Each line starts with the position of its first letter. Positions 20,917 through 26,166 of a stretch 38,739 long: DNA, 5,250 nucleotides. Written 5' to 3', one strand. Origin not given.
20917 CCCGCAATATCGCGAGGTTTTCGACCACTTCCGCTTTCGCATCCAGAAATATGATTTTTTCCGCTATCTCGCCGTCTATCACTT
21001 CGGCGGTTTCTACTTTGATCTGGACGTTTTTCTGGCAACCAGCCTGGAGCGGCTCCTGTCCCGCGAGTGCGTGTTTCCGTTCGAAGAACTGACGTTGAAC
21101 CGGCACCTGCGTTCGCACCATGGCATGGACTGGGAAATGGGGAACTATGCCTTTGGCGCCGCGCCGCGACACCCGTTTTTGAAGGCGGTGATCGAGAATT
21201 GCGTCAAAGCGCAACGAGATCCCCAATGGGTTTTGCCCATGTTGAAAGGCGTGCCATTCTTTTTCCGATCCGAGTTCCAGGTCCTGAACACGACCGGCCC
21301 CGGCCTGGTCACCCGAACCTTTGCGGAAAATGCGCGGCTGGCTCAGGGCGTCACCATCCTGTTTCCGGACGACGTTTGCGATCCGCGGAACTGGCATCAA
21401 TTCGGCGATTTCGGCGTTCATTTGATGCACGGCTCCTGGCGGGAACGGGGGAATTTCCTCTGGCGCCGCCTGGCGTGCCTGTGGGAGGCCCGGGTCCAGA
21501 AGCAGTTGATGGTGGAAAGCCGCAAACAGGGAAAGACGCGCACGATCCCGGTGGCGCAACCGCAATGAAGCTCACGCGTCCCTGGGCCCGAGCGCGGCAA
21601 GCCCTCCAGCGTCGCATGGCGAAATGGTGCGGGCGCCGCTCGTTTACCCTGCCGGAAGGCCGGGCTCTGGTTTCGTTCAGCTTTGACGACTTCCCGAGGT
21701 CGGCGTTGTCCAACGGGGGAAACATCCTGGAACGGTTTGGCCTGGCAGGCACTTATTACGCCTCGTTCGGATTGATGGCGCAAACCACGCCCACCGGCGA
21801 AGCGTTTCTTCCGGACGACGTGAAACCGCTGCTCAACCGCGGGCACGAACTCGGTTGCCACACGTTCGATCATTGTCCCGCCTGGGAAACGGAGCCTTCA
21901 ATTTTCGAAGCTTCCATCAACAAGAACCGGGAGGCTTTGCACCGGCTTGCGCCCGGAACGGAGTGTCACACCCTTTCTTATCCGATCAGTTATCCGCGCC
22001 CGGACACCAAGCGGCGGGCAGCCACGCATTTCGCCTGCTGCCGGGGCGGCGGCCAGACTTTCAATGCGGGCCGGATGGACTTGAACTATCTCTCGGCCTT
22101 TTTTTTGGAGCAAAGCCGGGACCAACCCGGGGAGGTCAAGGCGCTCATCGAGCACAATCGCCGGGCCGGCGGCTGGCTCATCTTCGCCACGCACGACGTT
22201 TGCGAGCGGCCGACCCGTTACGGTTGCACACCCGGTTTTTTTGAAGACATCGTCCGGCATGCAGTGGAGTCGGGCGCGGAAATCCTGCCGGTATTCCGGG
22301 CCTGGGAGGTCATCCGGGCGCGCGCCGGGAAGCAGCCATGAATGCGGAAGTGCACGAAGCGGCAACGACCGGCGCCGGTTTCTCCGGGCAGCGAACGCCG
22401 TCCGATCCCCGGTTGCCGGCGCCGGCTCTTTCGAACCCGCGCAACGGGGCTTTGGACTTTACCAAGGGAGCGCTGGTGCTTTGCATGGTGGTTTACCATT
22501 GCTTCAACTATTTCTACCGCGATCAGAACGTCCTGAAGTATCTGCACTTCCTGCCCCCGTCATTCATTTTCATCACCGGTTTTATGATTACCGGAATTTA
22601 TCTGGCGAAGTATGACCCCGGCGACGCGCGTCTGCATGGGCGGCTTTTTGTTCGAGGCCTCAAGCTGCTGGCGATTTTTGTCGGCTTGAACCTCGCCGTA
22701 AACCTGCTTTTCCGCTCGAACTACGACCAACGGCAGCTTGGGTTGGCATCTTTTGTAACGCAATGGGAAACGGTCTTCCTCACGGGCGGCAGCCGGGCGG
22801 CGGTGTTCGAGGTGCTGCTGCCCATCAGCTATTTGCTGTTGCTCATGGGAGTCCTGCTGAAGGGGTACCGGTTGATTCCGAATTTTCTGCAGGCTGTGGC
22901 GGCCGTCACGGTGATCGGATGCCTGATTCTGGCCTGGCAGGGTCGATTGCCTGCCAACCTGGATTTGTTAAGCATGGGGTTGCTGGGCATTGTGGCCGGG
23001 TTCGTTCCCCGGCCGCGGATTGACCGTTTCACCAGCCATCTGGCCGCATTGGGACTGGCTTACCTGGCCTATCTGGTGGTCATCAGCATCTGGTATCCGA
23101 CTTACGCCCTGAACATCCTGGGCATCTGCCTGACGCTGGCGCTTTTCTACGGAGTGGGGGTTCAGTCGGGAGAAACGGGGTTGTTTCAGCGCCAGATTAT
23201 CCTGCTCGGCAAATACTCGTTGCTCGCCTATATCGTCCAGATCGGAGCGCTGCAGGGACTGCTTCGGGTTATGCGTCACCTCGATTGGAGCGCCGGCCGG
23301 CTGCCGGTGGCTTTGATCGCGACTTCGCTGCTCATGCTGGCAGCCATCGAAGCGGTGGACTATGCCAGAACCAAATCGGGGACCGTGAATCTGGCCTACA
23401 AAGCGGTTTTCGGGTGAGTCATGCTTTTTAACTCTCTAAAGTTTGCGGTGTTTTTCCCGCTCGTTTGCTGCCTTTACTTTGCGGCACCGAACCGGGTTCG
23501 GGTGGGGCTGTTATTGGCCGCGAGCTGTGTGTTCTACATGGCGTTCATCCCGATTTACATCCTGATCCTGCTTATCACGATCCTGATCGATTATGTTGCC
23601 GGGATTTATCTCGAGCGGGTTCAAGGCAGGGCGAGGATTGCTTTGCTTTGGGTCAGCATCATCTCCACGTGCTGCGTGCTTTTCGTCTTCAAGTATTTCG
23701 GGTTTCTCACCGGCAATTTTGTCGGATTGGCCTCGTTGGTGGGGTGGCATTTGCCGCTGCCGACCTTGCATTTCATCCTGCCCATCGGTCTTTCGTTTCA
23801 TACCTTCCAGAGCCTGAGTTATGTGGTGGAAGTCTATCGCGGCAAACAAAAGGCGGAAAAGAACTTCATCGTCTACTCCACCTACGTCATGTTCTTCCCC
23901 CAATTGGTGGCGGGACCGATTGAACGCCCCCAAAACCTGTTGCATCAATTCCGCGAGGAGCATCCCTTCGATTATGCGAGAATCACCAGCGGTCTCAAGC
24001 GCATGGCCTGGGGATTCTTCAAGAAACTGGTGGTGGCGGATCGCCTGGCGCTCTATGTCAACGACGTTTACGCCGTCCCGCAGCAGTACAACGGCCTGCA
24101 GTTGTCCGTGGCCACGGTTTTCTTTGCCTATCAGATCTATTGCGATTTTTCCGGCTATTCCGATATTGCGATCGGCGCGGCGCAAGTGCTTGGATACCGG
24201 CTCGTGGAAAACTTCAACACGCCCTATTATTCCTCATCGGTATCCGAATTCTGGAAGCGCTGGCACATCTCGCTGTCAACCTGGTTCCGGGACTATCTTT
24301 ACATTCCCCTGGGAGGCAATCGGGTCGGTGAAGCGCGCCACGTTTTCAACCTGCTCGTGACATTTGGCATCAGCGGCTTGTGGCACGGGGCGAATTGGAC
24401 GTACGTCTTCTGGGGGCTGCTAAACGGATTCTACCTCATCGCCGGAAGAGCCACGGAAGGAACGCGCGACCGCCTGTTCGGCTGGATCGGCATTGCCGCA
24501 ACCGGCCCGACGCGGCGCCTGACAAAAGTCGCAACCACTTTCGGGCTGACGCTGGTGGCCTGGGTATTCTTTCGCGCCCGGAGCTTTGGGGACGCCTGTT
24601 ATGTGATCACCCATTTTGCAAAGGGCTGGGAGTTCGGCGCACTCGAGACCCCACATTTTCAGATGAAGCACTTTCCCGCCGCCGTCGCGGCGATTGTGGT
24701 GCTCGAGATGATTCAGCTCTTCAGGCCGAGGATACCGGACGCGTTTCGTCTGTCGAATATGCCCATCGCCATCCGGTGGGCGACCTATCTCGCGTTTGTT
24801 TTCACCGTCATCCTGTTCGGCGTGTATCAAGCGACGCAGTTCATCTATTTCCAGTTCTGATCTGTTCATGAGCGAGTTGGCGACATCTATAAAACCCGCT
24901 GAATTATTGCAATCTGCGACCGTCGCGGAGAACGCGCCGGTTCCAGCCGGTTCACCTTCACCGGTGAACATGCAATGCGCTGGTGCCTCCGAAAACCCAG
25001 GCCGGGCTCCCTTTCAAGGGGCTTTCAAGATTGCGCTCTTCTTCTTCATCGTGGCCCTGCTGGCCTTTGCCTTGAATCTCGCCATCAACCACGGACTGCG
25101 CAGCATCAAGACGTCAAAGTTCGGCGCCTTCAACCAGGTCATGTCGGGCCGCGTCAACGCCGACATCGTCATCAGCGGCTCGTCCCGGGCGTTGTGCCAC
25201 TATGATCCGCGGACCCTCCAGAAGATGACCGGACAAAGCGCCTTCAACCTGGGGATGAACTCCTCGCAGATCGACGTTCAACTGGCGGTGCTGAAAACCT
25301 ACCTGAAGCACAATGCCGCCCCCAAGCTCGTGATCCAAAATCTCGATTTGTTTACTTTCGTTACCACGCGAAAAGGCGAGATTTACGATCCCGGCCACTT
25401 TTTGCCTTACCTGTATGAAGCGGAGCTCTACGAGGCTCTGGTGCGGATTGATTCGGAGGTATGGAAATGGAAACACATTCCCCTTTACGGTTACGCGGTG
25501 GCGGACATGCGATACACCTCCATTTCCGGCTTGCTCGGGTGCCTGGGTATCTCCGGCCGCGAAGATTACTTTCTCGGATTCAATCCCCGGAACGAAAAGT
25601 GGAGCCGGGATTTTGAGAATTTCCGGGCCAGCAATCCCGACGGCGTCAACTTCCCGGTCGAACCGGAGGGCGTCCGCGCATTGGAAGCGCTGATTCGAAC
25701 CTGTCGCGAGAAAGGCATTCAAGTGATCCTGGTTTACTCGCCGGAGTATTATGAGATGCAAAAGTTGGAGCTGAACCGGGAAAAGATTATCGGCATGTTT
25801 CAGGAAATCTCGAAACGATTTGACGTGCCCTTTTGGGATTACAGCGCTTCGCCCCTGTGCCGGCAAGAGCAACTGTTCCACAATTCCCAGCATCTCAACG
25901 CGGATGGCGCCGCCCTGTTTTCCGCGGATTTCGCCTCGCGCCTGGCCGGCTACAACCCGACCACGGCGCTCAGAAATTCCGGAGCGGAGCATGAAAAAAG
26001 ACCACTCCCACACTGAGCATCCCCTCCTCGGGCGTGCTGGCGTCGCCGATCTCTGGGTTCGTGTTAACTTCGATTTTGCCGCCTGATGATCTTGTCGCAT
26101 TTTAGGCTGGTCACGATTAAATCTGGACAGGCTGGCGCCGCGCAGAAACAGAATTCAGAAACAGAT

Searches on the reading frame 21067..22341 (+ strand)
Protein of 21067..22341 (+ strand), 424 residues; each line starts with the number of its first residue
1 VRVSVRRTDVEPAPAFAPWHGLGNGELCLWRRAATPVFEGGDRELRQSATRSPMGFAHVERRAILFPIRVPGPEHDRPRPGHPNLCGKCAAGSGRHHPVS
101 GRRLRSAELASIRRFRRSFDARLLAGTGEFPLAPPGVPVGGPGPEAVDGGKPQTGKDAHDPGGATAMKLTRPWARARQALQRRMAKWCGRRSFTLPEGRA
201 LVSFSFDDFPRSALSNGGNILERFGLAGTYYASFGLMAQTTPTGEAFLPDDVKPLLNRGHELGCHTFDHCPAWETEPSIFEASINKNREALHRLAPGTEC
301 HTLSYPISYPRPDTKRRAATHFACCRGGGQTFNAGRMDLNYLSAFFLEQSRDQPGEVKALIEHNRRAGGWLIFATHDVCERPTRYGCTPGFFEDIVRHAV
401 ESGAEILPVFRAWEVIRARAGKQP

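Call 5: search_protein_families(library=pfam, proteins=[window:21067-22341:+], max_evalue=0.01)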
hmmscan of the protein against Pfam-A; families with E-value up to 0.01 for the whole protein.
window:21067-22341:+ (424 aa): 1 family
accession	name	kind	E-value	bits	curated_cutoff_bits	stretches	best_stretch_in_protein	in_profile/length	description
PF01522.26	Polysacc_deac_1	-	2.1e-11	44.3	23.1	1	199-314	6-112/124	Polysaccharide deacetylase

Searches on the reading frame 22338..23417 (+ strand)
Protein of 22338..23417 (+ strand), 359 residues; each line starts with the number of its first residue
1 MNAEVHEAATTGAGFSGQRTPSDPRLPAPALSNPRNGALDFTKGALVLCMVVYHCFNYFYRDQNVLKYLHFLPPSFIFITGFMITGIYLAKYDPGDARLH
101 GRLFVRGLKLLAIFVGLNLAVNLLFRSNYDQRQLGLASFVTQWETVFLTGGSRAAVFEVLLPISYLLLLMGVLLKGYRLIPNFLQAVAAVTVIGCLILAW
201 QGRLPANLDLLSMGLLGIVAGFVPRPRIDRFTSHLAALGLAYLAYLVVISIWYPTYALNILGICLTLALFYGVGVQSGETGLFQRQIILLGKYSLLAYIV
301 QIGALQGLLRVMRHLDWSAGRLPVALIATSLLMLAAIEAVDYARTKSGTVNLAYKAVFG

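Call 5: search_protein_families(library=pfam, proteins=[window:22338-23417:+], max_evalue=0.01)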
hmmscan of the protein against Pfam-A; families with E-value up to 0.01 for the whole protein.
window:22338-23417:+ (359 aa): 1 family
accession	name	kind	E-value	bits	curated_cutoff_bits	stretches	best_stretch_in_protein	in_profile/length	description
PF01757.29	Acyl_transf_3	-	2.2e-07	30.7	31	1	37-335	2-320/326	Acyltransferase domain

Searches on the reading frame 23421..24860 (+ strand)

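Call 51: search_protein_families(library=pfam, proteins=[window:23421-24860:+], max_evalue=0.001)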
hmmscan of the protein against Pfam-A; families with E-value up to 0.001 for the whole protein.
window:23421-24860:+ (479 aa): 2 families
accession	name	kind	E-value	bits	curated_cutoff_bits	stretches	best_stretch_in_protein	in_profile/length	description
PF03062.24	MBOAT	-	2.2e-30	106.5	27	1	148-344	80-296/337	MBOAT, membrane-bound O-acyltransferase family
PF13813.11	MBOAT_2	-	3.4e-06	27.7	25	1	264-324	4-66/85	Membrane bound O-acyl transferase family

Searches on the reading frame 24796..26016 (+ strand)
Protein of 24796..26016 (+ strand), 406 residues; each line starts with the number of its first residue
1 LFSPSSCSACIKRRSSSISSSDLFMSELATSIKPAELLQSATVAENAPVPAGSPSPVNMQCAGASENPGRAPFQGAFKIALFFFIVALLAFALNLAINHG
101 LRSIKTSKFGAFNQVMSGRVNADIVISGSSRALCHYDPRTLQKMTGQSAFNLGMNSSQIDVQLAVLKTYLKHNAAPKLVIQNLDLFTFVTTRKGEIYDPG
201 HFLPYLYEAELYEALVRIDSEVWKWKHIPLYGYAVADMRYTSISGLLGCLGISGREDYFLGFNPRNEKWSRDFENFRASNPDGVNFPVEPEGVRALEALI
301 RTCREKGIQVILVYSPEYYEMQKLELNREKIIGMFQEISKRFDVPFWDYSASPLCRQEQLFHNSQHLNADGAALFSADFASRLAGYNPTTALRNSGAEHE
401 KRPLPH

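Call 51: search_protein_families(library=pfam, proteins=[window:24796-26016:+], max_evalue=0.001)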
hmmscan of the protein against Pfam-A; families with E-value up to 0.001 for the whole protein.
window:24796-26016:+ (406 aa): 1 family
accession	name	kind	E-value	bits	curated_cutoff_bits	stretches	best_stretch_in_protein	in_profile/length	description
PF07611.17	DUF1574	-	0.00013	21.9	29.1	0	125-199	66-139/342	Protein of unknown function (DUF1574)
